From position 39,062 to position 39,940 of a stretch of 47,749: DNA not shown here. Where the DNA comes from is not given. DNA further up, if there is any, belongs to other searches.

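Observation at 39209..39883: Reverse-strand BRCT-domain gene wedged between the tail chaperone and the tape measure gene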

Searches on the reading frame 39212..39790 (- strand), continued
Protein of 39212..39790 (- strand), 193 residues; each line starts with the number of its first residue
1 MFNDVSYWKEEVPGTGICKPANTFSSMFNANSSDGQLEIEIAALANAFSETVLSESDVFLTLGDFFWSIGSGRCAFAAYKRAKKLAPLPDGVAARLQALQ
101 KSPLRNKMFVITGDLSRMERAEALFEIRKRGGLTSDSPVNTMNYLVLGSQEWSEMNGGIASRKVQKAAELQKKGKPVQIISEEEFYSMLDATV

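Call 24: search_protein_families(library=pfam, proteins=[P0037, P0038, P0046, P0039, P0045, P0049, P0106, P0133, P0062, P0069], max_evalue=0.001)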
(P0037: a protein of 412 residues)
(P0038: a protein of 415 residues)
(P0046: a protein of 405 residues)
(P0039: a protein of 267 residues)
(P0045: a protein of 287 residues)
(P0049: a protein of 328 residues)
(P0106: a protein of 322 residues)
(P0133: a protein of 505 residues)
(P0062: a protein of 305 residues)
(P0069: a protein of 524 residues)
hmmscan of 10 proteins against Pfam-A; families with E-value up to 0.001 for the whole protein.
P0037 (412 aa): 0 families

P0038 (415 aa): 0 families

P0046 (405 aa): 1 family
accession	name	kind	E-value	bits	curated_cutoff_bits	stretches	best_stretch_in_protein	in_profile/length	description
PF00533.33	BRCT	-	6.6e-05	23.5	21.3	1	315-396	5-78/78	BRCA1 C Terminus (BRCT) domain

P0039 (267 aa): 5 families
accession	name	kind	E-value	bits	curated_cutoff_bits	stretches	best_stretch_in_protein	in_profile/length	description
PF00533.33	BRCT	-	1.5e-18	67.3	21.3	1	182-252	4-74/78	BRCA1 C Terminus (BRCT) domain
PF12826.13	HHH_2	-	1.3e-11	44.9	27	1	120-175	3-58/64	Helix-hairpin-helix motif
PF14520.12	HHH_5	-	2.1e-08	34.9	27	1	123-166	5-49/57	Helix-hairpin-helix domain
PF00633.29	HHH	-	4.1e-06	26.8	24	0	143-160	2-19/30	Helix-hairpin-helix motif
PF12738.14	PTCB-BRCT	-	6.3e-05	23.3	22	0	191-248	5-60/63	twin BRCT domain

P0045 (287 aa): 4 families
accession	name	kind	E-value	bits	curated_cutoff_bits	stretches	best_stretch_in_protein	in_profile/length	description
PF00533.33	BRCT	-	6.1e-23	81.3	21.3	1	212-282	6-77/78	BRCA1 C Terminus (BRCT) domain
PF12826.13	HHH_2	-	1e-20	74.1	27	1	122-184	2-64/64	Helix-hairpin-helix motif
PF16589.12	BRCT_2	-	1.1e-08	35.7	27.3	1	212-276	3-67/86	BRCT domain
PF12738.14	PTCB-BRCT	-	2.3e-08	34.4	22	1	219-275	5-60/63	twin BRCT domain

P0049 (328 aa): 1 family
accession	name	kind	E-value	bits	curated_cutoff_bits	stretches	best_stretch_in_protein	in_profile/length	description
PF00533.33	BRCT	-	0.00015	22.3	21.3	1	17-65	4-51/78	BRCA1 C Terminus (BRCT) domain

P0106 (322 aa): 3 families
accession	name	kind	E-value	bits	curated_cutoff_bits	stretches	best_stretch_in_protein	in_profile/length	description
PF00929.31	RNase_T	-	7.8e-25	88.8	24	1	8-161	1-164/164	Exonuclease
PF16473.11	Rv2179c-like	-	0.00014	22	27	0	68-165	77-177/177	3'-5' exoribonuclease Rv2179c-like domain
PF00533.33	BRCT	-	0.0006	20.4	21.3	0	225-308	4-74/78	BRCA1 C Terminus (BRCT) domain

P0133 (505 aa): 6 families
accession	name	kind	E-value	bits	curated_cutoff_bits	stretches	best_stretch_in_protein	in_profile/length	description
PF00929.31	RNase_T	-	1.7e-71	240.5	24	2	22-177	2-164/164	Exonuclease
PF00533.33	BRCT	-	4.1e-08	33.8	21.3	1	412-483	3-67/78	BRCA1 C Terminus (BRCT) domain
PF21762.3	DEDDh_C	-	2.3e-07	31.6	27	1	97-173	105-181/188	DNA polymerase III subunit epsilon-like, C-terminal domain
PF13482.12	RNase_H_2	-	1.1e-06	29.1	22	0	23-157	3-114/165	RNase_H superfamily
PF01612.26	DNA_pol_A_exo1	-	2.1e-06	28.1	23.6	0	20-157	22-128/173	3'-5' exonuclease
PF18136.6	DNApol_Exo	-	7.5e-05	22.5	26.7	0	97-157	130-186/282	DNA mitochondrial polymerase exonuclease domain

P0062 (305 aa): 4 families
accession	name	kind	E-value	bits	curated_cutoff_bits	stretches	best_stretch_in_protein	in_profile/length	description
PF00929.31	RNase_T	-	1.2e-22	81.6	24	1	4-156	1-163/164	Exonuclease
PF16473.11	Rv2179c-like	-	3.1e-10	40.5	27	1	2-157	1-173/177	3'-5' exoribonuclease Rv2179c-like domain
PF00533.33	BRCT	-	2e-05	25.1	21.3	1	219-300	7-75/78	BRCA1 C Terminus (BRCT) domain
PF01612.26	DNA_pol_A_exo1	-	0.00055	20.2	23.6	0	74-137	68-127/173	3'-5' exonuclease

P0069 (524 aa): 3 families
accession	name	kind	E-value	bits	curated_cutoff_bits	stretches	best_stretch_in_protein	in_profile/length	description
PF00929.31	RNase_T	-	1.5e-33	117.1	24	1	138-293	1-164/164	Exonuclease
PF00533.33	BRCT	-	1.5e-06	28.7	21.3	1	438-498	5-65/78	BRCA1 C Terminus (BRCT) domain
PF21762.3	DEDDh_C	-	1.8e-06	28.7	27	1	216-295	108-187/188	DNA polymerase III subunit epsilon-like, C-terminal domain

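Call 25: fold_search(model_id=the predicted structure, library=pdb)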
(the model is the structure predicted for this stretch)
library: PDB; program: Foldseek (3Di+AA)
matches with E <= 10: 494; with E <= 0.001: 3
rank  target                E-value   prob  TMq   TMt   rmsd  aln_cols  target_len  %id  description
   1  2ebu_MODEL_1_A        3.6e-04  1.00  0.36  0.60   2.2        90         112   30  Solution structure of the BRCT domain from human replication factor C large subunit 1 (released 2007-08-14)
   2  9a6z_B                4.1e-04  1.00  0.39  0.12  12.0       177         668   19  Integrative model of RPOB-DNLJ by crosslinking MS and deep learning (released 2024-09-18)
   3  2k7f_MODEL_1_A        6.6e-04  1.00  0.36  0.61   2.2        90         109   30  HADDOCK calculated model of the complex between the BRCT region of RFC p140 and dsDNA (released 2009-09-08)
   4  7tfh_A                8.4e-03  1.00  0.31  0.10   5.6       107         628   23  Atomic model of the S. cerevisiae clamp-clamp loader complex PCNA-RFC bound to two DNA molecules, one at the 5'-recess (released 2022-11-16)
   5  7u1a_A                1.2e-02  1.00  0.33  0.11   2.4        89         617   26  RFC:PCNA bound to dsDNA with a ssDNA gap of six nucleotides (released 2022-07-06)
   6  4bu0_A                1.5e-02  0.93  0.36  0.38  11.8       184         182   12  Crystal structure of Rad4 BRCT1,2 in complex with a Crb2 phosphopeptide (released 2013-10-09)
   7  9cq3_f                1.7e-02  0.87  0.33  0.26  12.6       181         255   12  The gap-filling complex with Pol mu engaged in the NHEJ pathway (released 2025-04-23)
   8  8dr3_A                1.9e-02  0.99  0.32  0.10   5.0       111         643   24  Closed state of RFC:PCNA bound to a 3' ss/dsDNA junction (DNA2) with NTD (released 2022-08-17)
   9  7u19_A                2.6e-02  1.00  0.32  0.11   3.1        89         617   26  RFC:PCNA bound to nicked DNA (released 2022-07-06)
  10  6caj_C                2.7e-02  0.38  0.24  0.17  12.6       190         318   10  Electron cryo-microscopy of the eukaryotic translation initiation factor 2B from Homo sapiens (released 2018-04-11)
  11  8rs8_A                3.1e-02  0.94  0.35  0.32  10.0       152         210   12  Crystal structure of BRCA1 BRCTs in complex with a RIF1 phosphopeptide (released 2025-07-16)
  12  9n82_F                3.1e-02  0.77  0.32  0.11  12.9       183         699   11  The ligation (AMP-Lys) complex in the NHEJ pathway (released 2025-04-23)
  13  4bu1_A                3.5e-02  0.93  0.40  0.42  11.5       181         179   12  Crystal structure of Rad4 BRCT1,2 in complex with a Crb2 phosphopeptide (released 2013-10-09)
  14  9hu3_B                3.5e-02  0.63  0.32  0.26  21.3       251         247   12  PR1 phage heterodimeric DNA ligase in complex with 21-mer nicked DNA containing phage nick sequence (released 2026-01-14)
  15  7lsy_Y                3.7e-02  0.82  0.34  0.09  15.8       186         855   12  NHEJ Short-range synaptic complex (released 2021-04-14)
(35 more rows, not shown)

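Call 26: fold_search(model_id=the predicted structure, library=viral)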
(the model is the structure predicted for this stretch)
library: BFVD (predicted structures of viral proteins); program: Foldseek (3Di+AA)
matches with E <= 10: 352; with E <= 0.001: 10
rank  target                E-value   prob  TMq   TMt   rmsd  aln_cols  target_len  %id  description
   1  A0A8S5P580            8.6e-07  1.00  0.46  0.20  16.0       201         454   21  DNA polymerase III subunit alpha [Siphoviridae sp. ct3yx7]
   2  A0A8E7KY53            7.3e-05  1.00  0.35  0.18  13.0       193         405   16  (no name in the UniProt tables at hand)
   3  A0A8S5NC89            1.0e-04  1.00  0.41  0.47  14.9       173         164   16  DNA ligase-like protein (Fragment) [Siphoviridae sp. ctzEj35]
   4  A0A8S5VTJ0            1.0e-04  1.00  0.35  0.11  14.3       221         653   17  DNA ligase (NAD(+)) [Ackermannviridae sp.]
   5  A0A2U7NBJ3            1.2e-04  1.00  0.38  0.20  25.1       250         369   17  BRCT domain-containing protein [Pseudomonas phage PspYZU01]
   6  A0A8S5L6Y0            1.4e-04  1.00  0.33  0.10  15.4       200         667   14  DNA ligase (NAD(+)) [Myoviridae sp. ctA4D8]
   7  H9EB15                1.9e-04  1.00  0.37  0.44   3.9       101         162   24  Putative DNA ligase [Vibrio phage SSP002]
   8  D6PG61                2.0e-04  1.00  0.38  0.11  13.8       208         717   18  (no name in the UniProt tables at hand)
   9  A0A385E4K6            8.7e-04  1.00  0.33  0.31  11.8       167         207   18  NAD-dependent DNA subunit B [Vibrio phage vB_VpS_PG07]
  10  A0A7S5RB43            9.3e-04  1.00  0.32  0.11  10.9       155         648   15  (no name in the UniProt tables at hand)
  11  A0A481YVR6            1.0e-03  1.00  0.34  0.10  11.8       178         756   15  DNA ligase (NAD(+)) [Marseillevirus LCMAC201]
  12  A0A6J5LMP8            1.0e-03  0.99  0.34  0.27  15.4       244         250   17  BRCT domain [uncultured Caudovirales phage]
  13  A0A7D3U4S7            1.2e-03  1.00  0.34  0.11  13.0       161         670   17  (no name in the UniProt tables at hand)
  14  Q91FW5                1.8e-03  0.96  0.32  0.11  17.4       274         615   12  Putative DNA ligase 205R [Invertebrate iridescent virus 6]
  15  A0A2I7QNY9            2.1e-03  0.97  0.30  0.09  17.4       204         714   15  (no name in the UniProt tables at hand)
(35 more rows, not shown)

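Call 27: find_related_loci(query=A1, collection=genome_contigs, flank=6000)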
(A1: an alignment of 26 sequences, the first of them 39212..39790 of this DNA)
Query A1 (193 aa) in genome_contigs; peptide patterns used: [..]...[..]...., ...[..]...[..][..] (x = any residue, [..] = any of these).
55 stretches matched a pattern; 3 encode a relative of the query (tblastn E <= 1e-3); 3 distinct loci.
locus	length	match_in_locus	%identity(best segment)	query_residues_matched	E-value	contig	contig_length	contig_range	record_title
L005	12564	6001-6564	76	1-190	3e-97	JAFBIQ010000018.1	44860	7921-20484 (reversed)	Oscillibacter valericigenes strain An907 An907_NODE_18_length_44860_cov_28.743207_pilon, whole genome shotgun sequence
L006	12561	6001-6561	68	1-190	1e-85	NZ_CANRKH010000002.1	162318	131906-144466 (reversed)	MAG: uncultured Dysosmobacter sp. isolate Lapin-021__bin87 Lapin-021__NODE_79_length_162318_cov_5.436776, whole genome s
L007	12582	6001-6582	58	1-192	1e-77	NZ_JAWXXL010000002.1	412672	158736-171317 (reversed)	Acutalibacter intestini strain M00204 M5.YW7.5_ctg0002, whole genome shotgun sequence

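Call 40: find_encoding_contigs(protein=P0035, flank=8000, max_places=3)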
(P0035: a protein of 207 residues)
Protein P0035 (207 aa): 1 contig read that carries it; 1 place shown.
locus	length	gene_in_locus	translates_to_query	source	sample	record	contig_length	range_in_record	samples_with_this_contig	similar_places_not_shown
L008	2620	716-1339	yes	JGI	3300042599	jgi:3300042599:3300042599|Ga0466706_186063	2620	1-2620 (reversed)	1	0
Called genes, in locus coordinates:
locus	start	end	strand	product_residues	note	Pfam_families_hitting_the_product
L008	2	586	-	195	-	?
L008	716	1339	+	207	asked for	-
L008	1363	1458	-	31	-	-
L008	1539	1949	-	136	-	PF10109:Phage_TAC_7 (weak)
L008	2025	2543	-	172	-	PF04985:Phage_tube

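Call 41: find_encoding_contigs(protein=P0043, flank=8000, max_places=3)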
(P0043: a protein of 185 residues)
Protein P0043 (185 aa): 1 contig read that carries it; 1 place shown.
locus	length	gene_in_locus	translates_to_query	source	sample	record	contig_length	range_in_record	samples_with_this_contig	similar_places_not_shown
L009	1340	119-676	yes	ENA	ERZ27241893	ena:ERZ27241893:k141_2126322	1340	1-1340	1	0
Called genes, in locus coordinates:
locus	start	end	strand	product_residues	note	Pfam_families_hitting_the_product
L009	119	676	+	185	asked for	PF00533:BRCT (weak)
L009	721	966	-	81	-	PF12844:HTH_19, PF13560:HTH_31 (weak), PF01381:HTH_3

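Call 42: find_encoding_contigs(protein=P0037, flank=8000, max_places=3)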
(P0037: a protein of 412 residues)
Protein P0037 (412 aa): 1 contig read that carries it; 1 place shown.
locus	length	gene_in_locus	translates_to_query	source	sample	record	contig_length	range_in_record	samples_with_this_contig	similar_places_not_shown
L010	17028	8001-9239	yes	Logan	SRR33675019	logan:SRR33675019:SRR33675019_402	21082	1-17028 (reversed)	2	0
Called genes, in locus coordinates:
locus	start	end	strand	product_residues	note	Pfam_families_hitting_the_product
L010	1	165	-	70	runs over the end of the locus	PF05489:Phage_tail_X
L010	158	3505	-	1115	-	PF10145:PhageMin_Tail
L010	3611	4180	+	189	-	-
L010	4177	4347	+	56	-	-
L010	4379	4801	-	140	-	PF10109:Phage_TAC_7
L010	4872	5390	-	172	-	PF04985:Phage_tube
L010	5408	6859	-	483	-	PF04984:Phage_sheath_1 (faint)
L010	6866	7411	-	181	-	-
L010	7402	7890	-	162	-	-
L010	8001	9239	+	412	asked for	-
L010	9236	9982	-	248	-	PF06763:Minor_tail_Z (faint)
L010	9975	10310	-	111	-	-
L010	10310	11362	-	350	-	PF03864:Phage_cap_E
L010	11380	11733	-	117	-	-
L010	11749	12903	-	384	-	PF00574:CLP_protease, PF01972:SDH_protease (weak)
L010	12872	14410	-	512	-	PF05136:Phage_portal_2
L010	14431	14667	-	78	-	PF19645:DUF6148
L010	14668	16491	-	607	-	PF05876:GpA_ATPase, PF20454:GpA_nuclease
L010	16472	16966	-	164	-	-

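Call 52: search_protein_families(library=phrogs, proteins=[P0037, P0038, P0049], max_evalue=0.01)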
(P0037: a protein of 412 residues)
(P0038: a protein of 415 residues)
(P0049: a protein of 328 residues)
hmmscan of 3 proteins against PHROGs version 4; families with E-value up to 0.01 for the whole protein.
P0037 (412 aa): 3 families
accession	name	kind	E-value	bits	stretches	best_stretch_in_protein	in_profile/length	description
phrog_3989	-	unknown function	6.4e-12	46.3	1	258-409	143-294/296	-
phrog_2561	-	DNA, RNA and nucleotide metabolism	0.00019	22.7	1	297-408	62-161/167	DNA ligase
phrog_3869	-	DNA, RNA and nucleotide metabolism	0.0037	16.8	1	293-405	563-651/656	NAD-dependent DNA ligase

P0038 (415 aa): 3 families
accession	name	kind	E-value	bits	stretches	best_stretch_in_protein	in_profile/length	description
phrog_3989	-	unknown function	3.1e-09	37.5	1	294-414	176-293/296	-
phrog_3869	-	DNA, RNA and nucleotide metabolism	2.3e-05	24.1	1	309-395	562-640/656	NAD-dependent DNA ligase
phrog_2561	-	DNA, RNA and nucleotide metabolism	3.6e-05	25.1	1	292-413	51-160/167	DNA ligase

P0049 (328 aa): 2 families
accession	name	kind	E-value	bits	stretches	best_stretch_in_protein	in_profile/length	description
phrog_3989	-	unknown function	1.2e-09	38.9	1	14-104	202-292/296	-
phrog_3869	-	DNA, RNA and nucleotide metabolism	0.003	17.1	1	16-104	578-653/656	NAD-dependent DNA ligase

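Call 66: search_dna_similar(query=window:39212-39790:-, collection=phages, mode=protein, max_evalue=0.001, max_rows=25)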
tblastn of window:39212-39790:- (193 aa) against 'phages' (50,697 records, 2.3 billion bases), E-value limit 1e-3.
Records with a match: 22; places in all: 22; records where one place covers at least 80% of the query: 0.
Best place of each record, by identity: <60% 22.
By first word of the organism name: Streptococcus 15; Campylobacter 3; Bacteriophage 3; Pseudomonas 1.
By host as written in the record: - 3; Streptococcus suis 8067 2; Streptococcus pneumoniae 10B00617 2; Campylobacter jejuni subsp. jejuni 00-1597 1; Campylobacter jejuni subsp. jejuni 00-0949 1; Campylobacter jejuni L26 1; Streptococcus sanguinis 2908 1; Streptococcus sanguinis ERR245866 1; and 10 more.
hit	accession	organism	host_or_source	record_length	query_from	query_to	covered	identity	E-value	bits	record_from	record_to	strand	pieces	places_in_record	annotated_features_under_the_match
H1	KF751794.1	Campylobacter phage CJIE4-2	Campylobacter jejuni subsp. jejuni ...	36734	92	189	51%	39.4%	4e-12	70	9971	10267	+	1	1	dnaQ: DNA polymerase III PolC, epsilon subunit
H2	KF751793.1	Campylobacter phage CJIE4-1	Campylobacter jejuni subsp. jejuni ...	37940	92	189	51%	39.4%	4e-12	70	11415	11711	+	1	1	dnaQ: DNA polymerase III PolC, epsilon subunit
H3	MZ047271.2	Campylobacter phage PC10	Campylobacter jejuni L26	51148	92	189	51%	39.4%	4e-12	70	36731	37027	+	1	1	polC: DNA polymerase III PolC-type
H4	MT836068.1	Bacteriophage sp.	human fecal samples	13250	102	190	46%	40.0%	3e-10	64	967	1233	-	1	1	record has no annotation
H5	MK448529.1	Streptococcus satellite phage Javan542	Streptococcus sanguinis 2908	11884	102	190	46%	36.0%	2e-8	59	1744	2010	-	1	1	DinG family ATP-dependent helicase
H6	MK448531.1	Streptococcus satellite phage Javan544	Streptococcus sanguinis ERR245866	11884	102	190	46%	36.0%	2e-8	59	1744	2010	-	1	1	DinG family ATP-dependent helicase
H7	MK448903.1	Streptococcus phage Javan310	Streptococcus mitis B9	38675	109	190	42%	36.6%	2e-7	56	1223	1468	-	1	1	DinG family ATP-dependent helicase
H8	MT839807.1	Bacteriophage sp.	human fecal samples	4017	100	189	47%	33.3%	4e-6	52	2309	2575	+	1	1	record has no annotation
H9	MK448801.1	Streptococcus phage Javan549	Streptococcus suis 8067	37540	100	190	47%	32.6%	2e-5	50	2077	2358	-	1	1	exonuclease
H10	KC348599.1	Streptococcus phage phi30c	Streptococcus suis 8067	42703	100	190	47%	32.6%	2e-5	50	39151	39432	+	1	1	putative exonuclease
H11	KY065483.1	Streptococcus phage IPP43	Streptococcus pneumoniae 44/3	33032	109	190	42%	34.1%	1e-5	50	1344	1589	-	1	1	exonuclease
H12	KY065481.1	Streptococcus phage IPP41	Streptococcus pneumoniae 23F/10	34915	109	190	42%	34.1%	1e-5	50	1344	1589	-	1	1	exonuclease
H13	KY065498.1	Streptococcus phage IPP62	Streptococcus pneumoniae 48/6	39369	109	190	42%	34.1%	1e-5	50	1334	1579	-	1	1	exonuclease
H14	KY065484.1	Streptococcus phage IPP44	Streptococcus pneumoniae USA11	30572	109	190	42%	34.1%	1e-5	50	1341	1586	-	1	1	exonuclease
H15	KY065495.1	Streptococcus phage IPP58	Streptococcus pneumoniae GA07228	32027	109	190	42%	34.1%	1e-5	50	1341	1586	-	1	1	exonuclease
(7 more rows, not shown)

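Call 67: search_dna_similar(query=window:39212-39790:-, collection=plasmids, mode=protein, max_evalue=0.001, max_rows=25)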
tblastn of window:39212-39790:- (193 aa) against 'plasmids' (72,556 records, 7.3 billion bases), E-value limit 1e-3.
Records with a match: 17; places in all: 18; records where one place covers at least 80% of the query: 0.
Best place of each record, by identity: <60% 17.
By first word of the organism name: Ligilactobacillus 11; Persicobacter 2; Priestia 1; Hymenobacter 1; Cytobacillus 1; Pediococcus 1.
By predicted mobility (MOB-suite, as given by PLSDB): mobilizable 11; non-mobilizable 6.
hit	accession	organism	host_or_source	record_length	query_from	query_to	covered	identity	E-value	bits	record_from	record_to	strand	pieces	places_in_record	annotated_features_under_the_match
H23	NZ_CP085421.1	Priestia megaterium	single cell,soil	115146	98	189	48%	40.2%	1e-8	61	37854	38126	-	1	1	exonuclease domain-containing protein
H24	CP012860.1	Persicobacter sp. JZB09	cell culture,soil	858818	71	192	63%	29.2%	4e-4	47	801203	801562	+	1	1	record has no annotation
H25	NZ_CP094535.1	Hymenobacter monticola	Single cell,a pond on the Huanglong ...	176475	100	185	45%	38.0%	9e-8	58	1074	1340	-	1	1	BRCT domain-containing protein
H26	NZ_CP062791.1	Cytobacillus oceanisediminis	rhizosphere taken during the low tide ...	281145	94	189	50%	32.3%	2e-7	57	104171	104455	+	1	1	BRCT domain-containing protein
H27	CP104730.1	Ligilactobacillus salivarius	swine,pure culture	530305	92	190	51%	30.3%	2e-5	52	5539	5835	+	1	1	BRCT domain-containing protein | hypothetical protein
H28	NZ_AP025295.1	Persicobacter psychrovividus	-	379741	97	185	46%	32.6%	2e-4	49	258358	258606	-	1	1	exonuclease domain-containing protein | glycerol-3-phosphate dehydrogenase/oxidase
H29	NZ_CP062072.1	Ligilactobacillus salivarius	swine,cell culture,feces,feces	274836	101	189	46%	32.6%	2e-4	48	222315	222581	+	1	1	BRCT domain-containing protein | glutaredoxin family protein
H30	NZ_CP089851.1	Ligilactobacillus salivarius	Pig,faecal sample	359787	101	189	46%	32.6%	3e-4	48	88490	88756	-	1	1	BRCT domain-containing protein | glutaredoxin family protein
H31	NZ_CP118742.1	Pediococcus pentosaceus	mixed culture,Fermented cherry juice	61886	100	190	47%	31.5%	3e-4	48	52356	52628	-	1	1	exonuclease domain-containing protein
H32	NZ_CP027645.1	Ligilactobacillus salivarius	hen,single cell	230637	101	189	46%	31.5%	5e-4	47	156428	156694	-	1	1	BRCT domain-containing protein | glutaredoxin family protein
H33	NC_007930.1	Ligilactobacillus salivarius UCC118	-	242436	101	189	46%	31.5%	5e-4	47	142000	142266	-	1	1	BRCT domain-containing protein | glutaredoxin family protein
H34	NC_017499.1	Ligilactobacillus salivarius CECT 5713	-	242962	101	189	46%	31.5%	5e-4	47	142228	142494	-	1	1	BRCT domain-containing protein | glutaredoxin family protein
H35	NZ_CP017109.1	Ligilactobacillus salivarius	Gallus gallus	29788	101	189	46%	31.5%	7e-4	47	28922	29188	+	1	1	BRCT domain-containing protein | glutaredoxin family protein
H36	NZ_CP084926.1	Ligilactobacillus salivarius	Homo sapiens,mixed culture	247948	101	189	46%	31.5%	7e-4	47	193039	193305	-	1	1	BRCT domain-containing protein | glutaredoxin family protein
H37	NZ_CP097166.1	Ligilactobacillus salivarius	Homo sapiens,single cell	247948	101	189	46%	31.5%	7e-4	47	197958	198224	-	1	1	BRCT domain-containing protein | glutaredoxin family protein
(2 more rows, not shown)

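Call 68: get_annotated_region(hit=H11, flank=3500)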
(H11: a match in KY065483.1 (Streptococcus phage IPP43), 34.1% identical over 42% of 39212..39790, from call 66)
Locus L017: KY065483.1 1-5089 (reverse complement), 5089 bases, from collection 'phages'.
description: Streptococcus phage IPP43, complete genome.
organism: Streptococcus phage IPP43 (NCBI taxid 1916182)
taxonomy: Viruses; Duplodnaviria; Heunggongvirae; Uroviricota; Caudoviricetes
host: Streptococcus pneumoniae 44/3; source: -; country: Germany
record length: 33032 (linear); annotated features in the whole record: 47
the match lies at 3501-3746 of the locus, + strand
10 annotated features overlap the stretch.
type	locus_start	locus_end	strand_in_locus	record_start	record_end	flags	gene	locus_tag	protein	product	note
CDS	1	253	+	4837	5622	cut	-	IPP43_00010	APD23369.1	hypothetical protein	-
CDS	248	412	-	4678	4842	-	-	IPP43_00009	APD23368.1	hypothetical protein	-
CDS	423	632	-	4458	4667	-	-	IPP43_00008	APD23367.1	hypothetical protein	-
CDS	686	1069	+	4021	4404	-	-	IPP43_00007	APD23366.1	hypothetical protein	-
CDS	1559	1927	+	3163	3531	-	-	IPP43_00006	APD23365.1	transcriptional regulator, Cro/CI family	-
CDS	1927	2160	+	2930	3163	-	-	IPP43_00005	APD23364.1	hypothetical protein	-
CDS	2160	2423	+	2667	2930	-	-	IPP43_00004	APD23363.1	plasmid stabilization system protein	-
CDS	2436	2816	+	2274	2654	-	-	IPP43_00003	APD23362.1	hypothetical protein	-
CDS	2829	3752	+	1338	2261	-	-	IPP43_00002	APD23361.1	exonuclease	-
CDS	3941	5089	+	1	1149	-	-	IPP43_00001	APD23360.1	integrase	-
